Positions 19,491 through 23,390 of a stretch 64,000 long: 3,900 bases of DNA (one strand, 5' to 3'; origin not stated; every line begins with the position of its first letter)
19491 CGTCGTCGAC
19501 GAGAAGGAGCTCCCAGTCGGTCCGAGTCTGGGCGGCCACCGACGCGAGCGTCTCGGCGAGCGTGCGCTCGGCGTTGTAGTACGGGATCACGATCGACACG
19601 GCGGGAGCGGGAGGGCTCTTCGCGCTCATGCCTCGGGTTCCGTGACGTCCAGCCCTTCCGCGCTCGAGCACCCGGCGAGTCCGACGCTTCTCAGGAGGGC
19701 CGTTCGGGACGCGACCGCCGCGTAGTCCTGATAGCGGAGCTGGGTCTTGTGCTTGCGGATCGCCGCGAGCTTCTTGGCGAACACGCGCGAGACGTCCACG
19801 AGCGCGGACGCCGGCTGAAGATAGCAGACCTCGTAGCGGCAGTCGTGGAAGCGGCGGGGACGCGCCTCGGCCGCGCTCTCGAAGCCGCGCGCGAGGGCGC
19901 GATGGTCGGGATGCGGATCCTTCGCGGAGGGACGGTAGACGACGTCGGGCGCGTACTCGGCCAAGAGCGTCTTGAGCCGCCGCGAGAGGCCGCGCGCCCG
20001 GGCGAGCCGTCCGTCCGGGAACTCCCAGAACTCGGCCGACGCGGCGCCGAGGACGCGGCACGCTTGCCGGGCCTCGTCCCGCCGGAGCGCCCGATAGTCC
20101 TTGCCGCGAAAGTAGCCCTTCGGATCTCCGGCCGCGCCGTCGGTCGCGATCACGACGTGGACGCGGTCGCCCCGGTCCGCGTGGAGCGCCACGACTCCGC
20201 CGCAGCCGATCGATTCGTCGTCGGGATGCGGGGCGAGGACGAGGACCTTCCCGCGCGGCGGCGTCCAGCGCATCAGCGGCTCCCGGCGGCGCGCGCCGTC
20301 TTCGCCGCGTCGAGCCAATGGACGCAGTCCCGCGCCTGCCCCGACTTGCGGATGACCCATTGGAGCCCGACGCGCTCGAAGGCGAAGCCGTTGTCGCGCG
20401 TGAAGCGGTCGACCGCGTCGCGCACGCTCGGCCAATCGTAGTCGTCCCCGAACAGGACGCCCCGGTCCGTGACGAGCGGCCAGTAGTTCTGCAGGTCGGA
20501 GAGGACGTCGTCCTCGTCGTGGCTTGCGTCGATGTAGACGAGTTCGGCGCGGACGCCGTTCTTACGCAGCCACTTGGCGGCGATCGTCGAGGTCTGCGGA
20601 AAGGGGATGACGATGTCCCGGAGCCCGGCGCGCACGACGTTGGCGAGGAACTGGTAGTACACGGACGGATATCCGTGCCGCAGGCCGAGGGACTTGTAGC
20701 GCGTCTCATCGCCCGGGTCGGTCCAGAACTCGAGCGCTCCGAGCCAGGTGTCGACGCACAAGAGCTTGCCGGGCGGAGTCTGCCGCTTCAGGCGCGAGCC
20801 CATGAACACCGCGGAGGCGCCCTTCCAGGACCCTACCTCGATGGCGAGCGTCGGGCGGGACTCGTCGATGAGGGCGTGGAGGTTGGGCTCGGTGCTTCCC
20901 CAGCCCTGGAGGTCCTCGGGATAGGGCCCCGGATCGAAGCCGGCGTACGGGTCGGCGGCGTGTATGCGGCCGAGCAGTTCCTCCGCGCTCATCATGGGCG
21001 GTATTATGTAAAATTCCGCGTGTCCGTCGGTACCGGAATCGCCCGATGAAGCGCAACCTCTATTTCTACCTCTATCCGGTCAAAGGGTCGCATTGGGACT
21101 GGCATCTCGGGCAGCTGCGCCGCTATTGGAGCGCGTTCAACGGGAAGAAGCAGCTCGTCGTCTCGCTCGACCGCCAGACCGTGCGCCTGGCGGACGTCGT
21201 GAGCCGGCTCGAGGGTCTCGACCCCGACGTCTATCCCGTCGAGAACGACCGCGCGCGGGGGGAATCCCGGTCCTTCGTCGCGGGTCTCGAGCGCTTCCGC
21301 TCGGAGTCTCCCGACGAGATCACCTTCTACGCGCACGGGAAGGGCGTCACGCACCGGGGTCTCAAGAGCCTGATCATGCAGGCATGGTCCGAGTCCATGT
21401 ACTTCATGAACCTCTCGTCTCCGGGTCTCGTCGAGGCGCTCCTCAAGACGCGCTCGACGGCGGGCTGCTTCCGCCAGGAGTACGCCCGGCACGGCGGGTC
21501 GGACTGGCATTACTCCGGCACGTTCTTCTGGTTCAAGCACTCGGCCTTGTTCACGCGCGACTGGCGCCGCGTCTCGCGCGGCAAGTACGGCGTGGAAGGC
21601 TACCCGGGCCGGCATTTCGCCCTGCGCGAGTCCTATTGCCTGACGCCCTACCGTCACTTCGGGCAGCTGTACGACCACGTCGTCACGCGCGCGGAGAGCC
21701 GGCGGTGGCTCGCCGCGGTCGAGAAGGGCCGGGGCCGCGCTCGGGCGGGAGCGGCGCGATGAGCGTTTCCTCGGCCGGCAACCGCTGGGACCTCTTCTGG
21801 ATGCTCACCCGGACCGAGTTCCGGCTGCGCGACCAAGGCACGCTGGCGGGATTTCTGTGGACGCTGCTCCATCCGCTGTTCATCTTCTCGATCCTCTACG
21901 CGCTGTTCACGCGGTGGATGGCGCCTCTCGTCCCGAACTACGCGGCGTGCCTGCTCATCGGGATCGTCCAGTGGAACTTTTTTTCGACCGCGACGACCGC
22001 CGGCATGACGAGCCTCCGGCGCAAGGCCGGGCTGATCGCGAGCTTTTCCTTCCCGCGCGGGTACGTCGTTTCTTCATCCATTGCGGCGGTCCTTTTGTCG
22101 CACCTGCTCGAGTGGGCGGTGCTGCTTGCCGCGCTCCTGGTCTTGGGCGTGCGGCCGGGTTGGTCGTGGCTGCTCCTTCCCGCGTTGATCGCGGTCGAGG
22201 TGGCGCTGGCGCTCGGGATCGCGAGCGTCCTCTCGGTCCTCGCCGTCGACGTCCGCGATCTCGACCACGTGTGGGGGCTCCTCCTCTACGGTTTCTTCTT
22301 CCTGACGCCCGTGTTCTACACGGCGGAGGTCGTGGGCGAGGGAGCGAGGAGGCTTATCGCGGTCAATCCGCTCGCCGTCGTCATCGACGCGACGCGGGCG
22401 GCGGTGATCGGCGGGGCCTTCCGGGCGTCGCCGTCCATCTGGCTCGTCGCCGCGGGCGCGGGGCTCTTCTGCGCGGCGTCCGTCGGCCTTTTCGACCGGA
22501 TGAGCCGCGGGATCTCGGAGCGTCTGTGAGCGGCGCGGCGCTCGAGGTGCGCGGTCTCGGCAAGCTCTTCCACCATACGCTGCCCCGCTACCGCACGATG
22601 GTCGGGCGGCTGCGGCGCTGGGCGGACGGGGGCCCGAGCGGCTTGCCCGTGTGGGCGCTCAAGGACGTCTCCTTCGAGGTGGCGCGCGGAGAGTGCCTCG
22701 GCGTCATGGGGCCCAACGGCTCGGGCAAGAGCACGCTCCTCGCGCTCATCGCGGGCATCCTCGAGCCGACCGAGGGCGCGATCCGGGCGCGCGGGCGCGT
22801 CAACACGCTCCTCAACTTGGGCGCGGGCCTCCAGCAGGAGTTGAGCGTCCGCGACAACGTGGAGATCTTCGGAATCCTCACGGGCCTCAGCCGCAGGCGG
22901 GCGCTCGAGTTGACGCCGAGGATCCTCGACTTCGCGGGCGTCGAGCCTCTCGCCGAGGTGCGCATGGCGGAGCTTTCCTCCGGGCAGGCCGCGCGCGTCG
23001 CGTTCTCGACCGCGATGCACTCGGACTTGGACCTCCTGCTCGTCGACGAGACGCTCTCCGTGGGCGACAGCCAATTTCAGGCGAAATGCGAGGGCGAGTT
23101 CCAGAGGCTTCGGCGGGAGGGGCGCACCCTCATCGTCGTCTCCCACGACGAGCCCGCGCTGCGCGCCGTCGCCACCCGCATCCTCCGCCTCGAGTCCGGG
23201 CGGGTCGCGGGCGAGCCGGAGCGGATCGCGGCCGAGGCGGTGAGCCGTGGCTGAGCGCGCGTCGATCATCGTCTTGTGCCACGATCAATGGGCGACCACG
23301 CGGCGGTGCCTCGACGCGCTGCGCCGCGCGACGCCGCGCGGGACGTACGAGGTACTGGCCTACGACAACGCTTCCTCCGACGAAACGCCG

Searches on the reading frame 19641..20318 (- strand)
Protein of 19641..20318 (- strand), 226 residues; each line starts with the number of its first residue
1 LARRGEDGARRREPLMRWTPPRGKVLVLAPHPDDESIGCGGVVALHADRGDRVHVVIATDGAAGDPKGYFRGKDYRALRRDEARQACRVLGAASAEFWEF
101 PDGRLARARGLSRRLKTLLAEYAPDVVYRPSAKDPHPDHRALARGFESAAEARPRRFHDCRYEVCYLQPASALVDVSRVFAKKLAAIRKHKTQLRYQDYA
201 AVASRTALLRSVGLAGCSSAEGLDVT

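Call 56: search_protein_families(library=ncbifam, proteins=[window:19641-20318:-], max_evalue=0.001)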
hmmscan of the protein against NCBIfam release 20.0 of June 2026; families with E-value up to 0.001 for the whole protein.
window:19641-20318:- (226 aa): 5 families
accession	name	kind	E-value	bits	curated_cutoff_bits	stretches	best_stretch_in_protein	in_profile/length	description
TIGR04001.1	thiol_BshB1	equivalog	5.9e-22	78.5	182.5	1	24-198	3-183/226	bacillithiol biosynthesis deacetylase BshB1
TIGR04000.1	thiol_BshB2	equivalog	2.1e-16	60.3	195.25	1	24-195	2-186/217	bacillithiol biosynthesis deacetylase BshB2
NF002557.0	PRK02122.1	subfamily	2.2e-07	29.4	384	1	17-62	365-410/653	glucosamine-6-phosphate deaminase-like protein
TIGR03445.1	mycothiol_MshB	equivalog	5.9e-07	29.6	224.35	1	28-65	3-40/284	N-acetyl-1-D-myo-inositol-2-amino-2-deoxy-alpha-D-glucopyranoside deacetylase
TIGR03446.1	mycothiol_Mca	equivalog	1.3e-06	28.2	277.15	1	26-103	4-85/283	mycothiol conjugate amidase Mca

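Call 57: search_protein_families(library=pfam, proteins=[window:19641-20318:-], max_evalue=0.001)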
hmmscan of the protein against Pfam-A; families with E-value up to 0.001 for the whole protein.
window:19641-20318:- (226 aa): 1 family
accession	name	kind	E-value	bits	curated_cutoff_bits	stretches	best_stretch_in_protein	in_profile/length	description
PF02585.22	PIG-L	-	2.3e-34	119.1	28.2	1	26-149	1-128/129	GlcNAc-PI de-N-acetylase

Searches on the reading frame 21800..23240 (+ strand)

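Call 26: search_protein_families(library=pfam, proteins=[window:21800-23240:+], max_evalue=0.001)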
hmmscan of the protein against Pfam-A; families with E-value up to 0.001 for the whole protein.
window:21800-23240:+ (480 aa): 3 families
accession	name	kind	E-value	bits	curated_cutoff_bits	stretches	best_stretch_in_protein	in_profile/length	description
PF00005.33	ABC_tran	-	1.4e-20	74.7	25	1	287-419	1-136/137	ABC transporter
PF13304.12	AAA_21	-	0.00013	22.6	27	0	302-321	4-23/304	AAA domain, putative AbiEii toxin, Type IV TA system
PF13555.12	AAA_29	-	0.00084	19.5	27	0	291-323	16-48/61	P-loop containing region of AAA domain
